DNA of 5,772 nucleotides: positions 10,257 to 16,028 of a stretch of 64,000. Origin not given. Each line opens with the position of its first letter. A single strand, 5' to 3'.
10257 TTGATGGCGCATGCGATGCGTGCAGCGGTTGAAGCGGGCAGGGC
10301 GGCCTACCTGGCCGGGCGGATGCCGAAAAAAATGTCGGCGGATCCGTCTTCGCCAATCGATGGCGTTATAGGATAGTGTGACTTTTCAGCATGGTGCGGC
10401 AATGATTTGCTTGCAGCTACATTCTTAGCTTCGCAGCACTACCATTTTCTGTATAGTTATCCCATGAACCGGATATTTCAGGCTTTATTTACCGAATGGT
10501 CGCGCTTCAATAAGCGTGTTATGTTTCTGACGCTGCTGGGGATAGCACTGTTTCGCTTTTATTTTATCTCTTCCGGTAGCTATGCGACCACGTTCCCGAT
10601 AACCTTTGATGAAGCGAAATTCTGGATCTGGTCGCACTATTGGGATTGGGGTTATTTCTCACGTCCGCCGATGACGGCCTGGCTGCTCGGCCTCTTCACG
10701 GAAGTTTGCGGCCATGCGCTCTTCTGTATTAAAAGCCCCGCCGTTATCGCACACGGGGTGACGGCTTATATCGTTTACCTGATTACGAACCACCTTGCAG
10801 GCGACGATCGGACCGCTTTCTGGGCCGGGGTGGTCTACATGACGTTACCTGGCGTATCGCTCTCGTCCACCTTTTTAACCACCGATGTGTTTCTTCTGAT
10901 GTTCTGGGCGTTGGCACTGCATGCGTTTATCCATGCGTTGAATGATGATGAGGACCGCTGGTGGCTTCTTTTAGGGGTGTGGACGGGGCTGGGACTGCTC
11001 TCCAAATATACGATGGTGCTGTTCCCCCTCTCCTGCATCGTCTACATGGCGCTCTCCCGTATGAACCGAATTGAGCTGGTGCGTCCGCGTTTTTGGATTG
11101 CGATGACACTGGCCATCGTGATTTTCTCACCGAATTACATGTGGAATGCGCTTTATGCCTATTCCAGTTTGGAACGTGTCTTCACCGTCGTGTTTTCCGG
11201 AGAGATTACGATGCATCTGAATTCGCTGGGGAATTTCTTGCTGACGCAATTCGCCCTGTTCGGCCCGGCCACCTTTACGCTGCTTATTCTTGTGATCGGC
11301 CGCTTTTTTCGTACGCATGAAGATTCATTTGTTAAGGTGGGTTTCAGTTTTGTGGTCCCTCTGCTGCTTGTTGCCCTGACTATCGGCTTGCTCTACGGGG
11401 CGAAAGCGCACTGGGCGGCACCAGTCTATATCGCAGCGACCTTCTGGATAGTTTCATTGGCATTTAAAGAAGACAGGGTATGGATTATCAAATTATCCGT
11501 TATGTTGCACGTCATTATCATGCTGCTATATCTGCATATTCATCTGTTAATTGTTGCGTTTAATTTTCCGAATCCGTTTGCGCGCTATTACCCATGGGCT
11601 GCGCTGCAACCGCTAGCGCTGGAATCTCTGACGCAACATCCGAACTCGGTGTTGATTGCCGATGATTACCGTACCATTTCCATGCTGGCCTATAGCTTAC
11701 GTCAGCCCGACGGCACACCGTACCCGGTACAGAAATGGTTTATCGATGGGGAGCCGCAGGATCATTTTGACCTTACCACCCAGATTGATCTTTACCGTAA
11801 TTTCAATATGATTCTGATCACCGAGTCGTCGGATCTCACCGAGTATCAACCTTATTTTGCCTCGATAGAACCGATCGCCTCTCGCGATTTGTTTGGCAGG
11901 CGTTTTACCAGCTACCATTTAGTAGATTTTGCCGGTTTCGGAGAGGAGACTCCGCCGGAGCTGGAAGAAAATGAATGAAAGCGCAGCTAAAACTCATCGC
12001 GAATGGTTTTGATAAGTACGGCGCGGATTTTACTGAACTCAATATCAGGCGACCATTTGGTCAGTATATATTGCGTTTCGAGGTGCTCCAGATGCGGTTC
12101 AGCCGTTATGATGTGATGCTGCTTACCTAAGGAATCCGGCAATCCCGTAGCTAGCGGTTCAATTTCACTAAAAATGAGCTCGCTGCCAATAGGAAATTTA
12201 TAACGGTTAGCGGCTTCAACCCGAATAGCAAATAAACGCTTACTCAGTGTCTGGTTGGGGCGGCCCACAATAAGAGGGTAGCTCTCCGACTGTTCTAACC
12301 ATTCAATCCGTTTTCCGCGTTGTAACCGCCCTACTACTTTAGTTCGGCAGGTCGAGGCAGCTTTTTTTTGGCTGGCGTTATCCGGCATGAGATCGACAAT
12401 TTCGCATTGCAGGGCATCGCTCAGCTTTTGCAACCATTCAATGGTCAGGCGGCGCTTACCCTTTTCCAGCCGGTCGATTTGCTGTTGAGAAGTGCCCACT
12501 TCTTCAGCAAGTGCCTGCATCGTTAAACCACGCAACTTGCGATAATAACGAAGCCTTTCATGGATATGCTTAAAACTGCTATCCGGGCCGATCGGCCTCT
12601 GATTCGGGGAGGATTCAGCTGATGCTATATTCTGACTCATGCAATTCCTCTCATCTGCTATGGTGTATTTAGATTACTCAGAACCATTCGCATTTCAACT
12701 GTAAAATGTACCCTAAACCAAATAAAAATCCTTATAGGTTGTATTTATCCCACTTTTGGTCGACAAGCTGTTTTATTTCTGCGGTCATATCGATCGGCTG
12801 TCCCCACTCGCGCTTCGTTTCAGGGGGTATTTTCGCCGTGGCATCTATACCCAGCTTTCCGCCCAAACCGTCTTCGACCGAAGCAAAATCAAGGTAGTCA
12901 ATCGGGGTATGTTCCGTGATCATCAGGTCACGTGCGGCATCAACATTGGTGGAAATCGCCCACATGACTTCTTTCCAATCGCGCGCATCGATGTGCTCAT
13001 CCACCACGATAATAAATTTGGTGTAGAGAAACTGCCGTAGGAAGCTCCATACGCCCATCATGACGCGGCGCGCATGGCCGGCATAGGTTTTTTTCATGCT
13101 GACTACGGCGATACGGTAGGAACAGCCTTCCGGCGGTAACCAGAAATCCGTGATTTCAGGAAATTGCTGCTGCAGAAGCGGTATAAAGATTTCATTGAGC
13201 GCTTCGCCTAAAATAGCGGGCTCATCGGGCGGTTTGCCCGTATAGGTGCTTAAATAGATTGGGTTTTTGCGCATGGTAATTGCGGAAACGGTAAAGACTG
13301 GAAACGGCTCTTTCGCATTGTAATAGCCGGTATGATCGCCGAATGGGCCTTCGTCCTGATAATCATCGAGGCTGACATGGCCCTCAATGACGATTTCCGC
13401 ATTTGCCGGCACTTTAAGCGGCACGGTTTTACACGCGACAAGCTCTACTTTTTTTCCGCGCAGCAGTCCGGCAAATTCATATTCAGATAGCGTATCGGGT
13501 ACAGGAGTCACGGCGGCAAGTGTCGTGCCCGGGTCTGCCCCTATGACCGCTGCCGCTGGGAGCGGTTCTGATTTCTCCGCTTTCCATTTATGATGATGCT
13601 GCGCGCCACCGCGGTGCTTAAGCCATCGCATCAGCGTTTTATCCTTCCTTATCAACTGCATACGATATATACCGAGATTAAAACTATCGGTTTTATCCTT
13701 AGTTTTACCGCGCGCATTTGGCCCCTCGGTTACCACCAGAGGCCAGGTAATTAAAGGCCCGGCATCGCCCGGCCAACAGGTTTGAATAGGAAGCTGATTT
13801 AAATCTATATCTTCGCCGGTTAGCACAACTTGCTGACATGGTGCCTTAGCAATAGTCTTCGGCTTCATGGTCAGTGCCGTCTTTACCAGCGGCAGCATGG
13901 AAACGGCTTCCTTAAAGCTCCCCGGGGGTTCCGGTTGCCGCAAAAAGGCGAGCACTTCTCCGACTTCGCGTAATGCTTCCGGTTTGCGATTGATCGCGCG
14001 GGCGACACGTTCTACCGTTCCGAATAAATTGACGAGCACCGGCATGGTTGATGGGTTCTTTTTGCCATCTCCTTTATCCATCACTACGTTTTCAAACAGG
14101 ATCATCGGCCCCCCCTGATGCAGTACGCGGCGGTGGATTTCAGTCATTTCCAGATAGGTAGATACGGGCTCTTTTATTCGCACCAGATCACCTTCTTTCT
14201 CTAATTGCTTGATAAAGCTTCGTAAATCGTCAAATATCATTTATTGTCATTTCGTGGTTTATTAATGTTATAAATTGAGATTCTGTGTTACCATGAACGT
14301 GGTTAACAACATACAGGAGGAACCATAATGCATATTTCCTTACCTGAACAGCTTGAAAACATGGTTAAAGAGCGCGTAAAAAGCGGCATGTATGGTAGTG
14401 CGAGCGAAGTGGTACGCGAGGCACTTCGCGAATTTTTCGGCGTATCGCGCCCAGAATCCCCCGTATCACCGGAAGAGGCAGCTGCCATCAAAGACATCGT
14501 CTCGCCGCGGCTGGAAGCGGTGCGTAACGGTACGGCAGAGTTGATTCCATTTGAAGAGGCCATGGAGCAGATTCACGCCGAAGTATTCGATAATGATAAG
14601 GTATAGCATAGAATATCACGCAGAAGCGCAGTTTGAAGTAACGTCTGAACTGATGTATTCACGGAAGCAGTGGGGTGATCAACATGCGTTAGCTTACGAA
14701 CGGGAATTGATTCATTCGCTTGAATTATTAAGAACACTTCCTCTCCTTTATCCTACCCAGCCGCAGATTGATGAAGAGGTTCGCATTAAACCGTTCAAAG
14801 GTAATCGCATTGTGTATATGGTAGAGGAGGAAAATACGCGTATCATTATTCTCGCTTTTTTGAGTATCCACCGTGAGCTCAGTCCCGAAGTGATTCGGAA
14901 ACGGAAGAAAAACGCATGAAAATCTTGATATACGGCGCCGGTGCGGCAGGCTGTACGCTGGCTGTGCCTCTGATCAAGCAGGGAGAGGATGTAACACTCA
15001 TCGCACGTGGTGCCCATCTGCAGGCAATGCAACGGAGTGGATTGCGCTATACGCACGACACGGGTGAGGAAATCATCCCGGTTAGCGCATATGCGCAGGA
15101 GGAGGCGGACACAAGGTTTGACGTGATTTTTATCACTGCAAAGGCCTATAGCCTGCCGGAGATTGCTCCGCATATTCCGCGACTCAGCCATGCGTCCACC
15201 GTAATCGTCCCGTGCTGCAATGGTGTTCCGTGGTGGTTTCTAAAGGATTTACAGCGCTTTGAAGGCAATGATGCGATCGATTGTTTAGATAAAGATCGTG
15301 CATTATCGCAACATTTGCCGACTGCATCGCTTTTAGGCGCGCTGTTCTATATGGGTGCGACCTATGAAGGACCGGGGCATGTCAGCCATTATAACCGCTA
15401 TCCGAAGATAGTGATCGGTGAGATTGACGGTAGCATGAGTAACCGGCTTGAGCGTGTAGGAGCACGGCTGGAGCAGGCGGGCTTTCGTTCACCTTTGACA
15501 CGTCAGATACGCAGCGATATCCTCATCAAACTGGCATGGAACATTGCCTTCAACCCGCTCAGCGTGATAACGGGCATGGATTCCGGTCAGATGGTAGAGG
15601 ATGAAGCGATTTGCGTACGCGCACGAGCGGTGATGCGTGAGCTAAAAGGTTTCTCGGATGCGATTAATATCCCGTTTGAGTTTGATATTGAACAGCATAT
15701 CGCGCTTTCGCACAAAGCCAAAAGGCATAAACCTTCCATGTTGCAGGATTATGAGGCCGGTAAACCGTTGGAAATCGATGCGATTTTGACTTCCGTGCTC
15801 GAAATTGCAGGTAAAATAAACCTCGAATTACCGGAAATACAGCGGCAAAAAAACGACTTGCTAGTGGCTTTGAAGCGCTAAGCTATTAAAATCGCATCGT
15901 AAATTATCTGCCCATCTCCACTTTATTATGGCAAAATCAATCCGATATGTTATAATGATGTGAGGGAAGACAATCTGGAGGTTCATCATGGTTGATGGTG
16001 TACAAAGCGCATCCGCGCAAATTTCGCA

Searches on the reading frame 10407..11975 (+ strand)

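Call 44: search_protein_families(library=pfam, proteins=[window:10407-11975:+], max_evalue=0.00001)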
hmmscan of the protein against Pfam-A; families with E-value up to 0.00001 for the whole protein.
window:10407-11975:+ (523 aa): 2 families
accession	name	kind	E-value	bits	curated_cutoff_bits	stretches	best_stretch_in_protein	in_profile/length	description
PF13231.12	PMT_2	-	5.8e-33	114.8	26.1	1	86-246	2-160/160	Dolichyl-phosphate-mannose-protein mannosyltransferase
PF02366.24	PMT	-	1.4e-06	28.5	22.7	1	118-241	95-228/245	Dolichyl-phosphate-mannose-protein mannosyltransferase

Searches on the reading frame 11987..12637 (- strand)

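Call 58: search_protein_families(library=pfam, proteins=[window:11987-12637:-], max_evalue=0.00001)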
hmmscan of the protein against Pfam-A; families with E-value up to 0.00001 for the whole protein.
window:11987-12637:- (216 aa): 4 families
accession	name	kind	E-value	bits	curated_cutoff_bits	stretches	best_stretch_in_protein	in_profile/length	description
PF01381.28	HTH_3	-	1.2e-14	54.4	23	1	29-83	1-55/55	Helix-turn-helix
PF13443.12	HTH_26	-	1.8e-10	41.3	22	1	28-84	1-58/63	Cro/C1-type HTH DNA-binding domain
PF13560.12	HTH_31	-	4.6e-09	36.9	27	1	28-78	5-56/64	Helix-turn-helix domain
PF12844.13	HTH_19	-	1.4e-06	28.5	30.2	1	27-73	2-48/64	Helix-turn-helix domain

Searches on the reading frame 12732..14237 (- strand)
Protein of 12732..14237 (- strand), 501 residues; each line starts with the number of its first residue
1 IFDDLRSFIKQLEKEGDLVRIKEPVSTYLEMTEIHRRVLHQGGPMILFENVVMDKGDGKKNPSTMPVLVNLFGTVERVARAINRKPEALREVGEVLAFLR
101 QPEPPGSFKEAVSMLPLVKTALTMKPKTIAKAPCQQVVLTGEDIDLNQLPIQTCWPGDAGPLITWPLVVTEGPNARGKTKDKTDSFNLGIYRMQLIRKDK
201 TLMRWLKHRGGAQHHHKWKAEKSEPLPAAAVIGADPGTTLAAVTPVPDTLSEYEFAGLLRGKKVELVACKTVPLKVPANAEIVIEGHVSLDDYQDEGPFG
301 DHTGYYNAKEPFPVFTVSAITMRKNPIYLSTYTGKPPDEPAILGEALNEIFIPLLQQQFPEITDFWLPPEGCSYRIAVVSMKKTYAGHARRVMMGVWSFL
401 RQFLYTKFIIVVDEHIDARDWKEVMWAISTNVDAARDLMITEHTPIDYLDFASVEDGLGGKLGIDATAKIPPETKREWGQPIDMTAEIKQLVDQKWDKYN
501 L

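Call 58: search_protein_families(library=pfam, proteins=[window:12732-14237:-], max_evalue=0.00001)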
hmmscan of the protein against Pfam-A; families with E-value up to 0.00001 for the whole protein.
window:12732-14237:- (501 aa): 3 families
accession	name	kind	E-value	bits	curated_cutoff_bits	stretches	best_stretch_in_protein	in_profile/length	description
PF01977.22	UbiD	-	6.5e-84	280.7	23.3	1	130-336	6-206/206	3-octaprenyl-4-hydroxybenzoate carboxy-lyase Rift-related domain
PF20696.2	UbiD_C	-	8.6e-47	158.7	24.2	1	342-466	2-127/127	3-octaprenyl-4-hydroxybenzoate carboxy-lyase C-terminal domain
PF20695.2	UbiD_N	-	8e-27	93.6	24.3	1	9-95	1-77/78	3-octaprenyl-4-hydroxybenzoate carboxy-lyase N-terminal domain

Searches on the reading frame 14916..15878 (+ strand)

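Call 58: search_protein_families(library=pfam, proteins=[window:14916-15878:+], max_evalue=0.00001)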
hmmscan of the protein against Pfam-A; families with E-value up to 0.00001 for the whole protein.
window:14916-15878:+ (321 aa): 2 families
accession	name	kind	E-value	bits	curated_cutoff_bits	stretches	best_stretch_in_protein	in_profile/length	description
PF02558.23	ApbA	-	1.9e-28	99.4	22.2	1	3-171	1-149/150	Ketopantoate reductase PanE/ApbA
PF08546.17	ApbA_C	-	1.5e-21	77.4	22.7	1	198-309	2-115/125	Ketopantoate reductase PanE/ApbA C terminal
